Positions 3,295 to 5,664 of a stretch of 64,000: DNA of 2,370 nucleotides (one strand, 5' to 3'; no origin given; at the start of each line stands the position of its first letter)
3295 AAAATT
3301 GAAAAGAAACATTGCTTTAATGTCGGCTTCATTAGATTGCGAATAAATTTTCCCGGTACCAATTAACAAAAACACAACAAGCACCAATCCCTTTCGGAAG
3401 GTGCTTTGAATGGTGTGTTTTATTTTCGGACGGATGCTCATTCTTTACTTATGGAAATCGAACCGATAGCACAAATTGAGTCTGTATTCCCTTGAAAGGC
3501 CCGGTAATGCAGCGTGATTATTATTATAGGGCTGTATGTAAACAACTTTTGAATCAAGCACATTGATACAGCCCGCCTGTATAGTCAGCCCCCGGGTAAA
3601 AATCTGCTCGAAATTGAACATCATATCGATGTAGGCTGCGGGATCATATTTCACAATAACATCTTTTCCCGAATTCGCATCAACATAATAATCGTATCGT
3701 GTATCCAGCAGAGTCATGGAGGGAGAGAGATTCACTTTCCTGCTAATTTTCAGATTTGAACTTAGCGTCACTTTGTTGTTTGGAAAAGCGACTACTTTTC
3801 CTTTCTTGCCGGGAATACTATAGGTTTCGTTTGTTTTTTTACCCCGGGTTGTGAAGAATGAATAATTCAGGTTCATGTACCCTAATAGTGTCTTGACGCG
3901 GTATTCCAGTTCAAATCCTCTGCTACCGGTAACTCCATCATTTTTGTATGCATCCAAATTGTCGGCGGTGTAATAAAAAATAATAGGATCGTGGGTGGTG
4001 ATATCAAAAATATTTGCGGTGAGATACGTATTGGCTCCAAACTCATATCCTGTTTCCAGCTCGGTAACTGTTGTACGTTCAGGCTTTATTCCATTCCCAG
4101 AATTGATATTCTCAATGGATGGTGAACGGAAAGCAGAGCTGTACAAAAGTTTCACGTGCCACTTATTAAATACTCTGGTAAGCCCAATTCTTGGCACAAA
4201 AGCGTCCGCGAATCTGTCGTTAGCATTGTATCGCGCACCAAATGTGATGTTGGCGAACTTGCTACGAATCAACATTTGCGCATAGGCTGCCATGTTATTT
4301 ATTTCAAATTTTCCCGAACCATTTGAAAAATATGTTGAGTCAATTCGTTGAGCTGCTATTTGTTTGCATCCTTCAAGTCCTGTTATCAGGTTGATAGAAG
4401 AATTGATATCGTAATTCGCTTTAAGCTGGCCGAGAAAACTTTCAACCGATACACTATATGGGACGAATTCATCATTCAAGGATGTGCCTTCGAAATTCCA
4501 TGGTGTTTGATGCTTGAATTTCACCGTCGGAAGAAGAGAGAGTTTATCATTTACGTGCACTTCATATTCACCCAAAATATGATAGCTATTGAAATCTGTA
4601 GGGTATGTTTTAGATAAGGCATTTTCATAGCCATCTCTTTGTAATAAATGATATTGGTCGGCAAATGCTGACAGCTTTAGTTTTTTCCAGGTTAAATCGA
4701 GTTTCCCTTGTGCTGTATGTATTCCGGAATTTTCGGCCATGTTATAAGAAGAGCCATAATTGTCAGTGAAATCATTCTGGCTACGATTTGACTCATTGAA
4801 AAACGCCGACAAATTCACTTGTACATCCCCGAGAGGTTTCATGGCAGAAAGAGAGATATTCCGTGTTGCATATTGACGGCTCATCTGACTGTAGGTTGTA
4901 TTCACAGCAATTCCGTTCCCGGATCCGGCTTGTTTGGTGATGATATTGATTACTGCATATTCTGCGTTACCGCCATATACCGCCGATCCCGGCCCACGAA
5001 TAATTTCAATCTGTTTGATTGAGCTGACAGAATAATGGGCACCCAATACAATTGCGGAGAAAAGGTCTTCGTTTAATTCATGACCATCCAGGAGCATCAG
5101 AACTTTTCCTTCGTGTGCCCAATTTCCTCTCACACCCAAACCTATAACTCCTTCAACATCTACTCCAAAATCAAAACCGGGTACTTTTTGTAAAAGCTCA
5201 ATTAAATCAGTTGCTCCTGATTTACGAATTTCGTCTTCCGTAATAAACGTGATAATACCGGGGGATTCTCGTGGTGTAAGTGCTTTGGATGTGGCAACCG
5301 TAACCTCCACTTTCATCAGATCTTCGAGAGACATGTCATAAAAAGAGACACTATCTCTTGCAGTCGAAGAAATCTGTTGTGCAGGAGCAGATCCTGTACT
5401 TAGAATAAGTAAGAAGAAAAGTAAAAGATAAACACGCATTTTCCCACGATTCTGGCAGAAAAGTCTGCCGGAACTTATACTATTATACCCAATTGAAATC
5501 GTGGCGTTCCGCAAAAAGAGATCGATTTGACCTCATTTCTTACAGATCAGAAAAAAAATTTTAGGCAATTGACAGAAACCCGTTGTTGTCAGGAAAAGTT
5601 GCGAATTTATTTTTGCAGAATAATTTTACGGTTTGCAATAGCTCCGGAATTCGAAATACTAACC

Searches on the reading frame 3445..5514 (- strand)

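Call 100: search_protein_families(library=pfam, proteins=[window:3445-5514:-], max_evalue=0.00001)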
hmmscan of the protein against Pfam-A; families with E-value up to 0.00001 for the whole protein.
window:3445-5514:- (689 aa): 1 family
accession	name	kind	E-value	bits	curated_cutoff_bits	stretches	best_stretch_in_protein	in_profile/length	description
PF07715.20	Plug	-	4.5e-15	56.5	23.9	1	81-184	2-103/107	TonB-dependent Receptor Plug Domain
